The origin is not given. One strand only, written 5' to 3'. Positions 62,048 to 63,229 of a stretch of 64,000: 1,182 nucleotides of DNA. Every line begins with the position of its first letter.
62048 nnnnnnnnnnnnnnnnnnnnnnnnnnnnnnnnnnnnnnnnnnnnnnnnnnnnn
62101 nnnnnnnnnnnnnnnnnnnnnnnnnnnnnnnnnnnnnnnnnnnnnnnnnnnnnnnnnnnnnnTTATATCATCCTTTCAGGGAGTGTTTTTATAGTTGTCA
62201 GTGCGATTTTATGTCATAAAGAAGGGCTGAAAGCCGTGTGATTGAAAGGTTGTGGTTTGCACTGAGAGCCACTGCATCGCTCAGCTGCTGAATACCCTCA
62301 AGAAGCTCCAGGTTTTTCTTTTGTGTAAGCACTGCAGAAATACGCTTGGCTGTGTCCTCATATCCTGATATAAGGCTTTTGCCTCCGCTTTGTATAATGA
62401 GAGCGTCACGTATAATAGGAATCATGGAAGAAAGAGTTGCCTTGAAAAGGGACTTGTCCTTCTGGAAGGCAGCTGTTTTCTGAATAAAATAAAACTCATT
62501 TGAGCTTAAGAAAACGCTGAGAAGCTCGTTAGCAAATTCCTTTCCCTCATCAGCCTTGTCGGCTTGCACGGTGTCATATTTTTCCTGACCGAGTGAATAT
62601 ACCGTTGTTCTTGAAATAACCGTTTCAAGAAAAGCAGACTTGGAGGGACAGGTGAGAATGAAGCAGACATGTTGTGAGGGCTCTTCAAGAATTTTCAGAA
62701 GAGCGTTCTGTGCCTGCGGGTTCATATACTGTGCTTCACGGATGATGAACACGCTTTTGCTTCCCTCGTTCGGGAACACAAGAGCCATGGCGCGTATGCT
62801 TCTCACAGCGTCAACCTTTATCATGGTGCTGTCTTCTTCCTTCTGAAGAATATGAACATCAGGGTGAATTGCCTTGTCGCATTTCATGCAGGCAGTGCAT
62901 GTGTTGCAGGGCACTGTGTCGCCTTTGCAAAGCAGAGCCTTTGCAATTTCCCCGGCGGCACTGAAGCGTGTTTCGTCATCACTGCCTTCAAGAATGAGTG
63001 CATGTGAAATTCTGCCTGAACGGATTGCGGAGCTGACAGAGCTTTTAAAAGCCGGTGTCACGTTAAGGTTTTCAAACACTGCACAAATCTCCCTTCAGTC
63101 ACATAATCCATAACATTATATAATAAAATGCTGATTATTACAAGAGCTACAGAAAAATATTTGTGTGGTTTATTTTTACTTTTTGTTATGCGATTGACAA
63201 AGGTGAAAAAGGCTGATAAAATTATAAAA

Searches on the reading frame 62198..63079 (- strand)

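Call 12: search_protein_families(library=pfam, proteins=[window:62198-63079:-], max_evalue=0.001)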
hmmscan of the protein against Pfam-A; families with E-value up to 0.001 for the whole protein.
window:62198-63079:- (293 aa): 1 family
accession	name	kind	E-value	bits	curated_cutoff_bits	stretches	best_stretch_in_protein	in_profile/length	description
PF13177.12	DNA_pol3_delta2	-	5.8e-40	137.3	27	1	12-164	6-158/161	DNA polymerase III, delta subunit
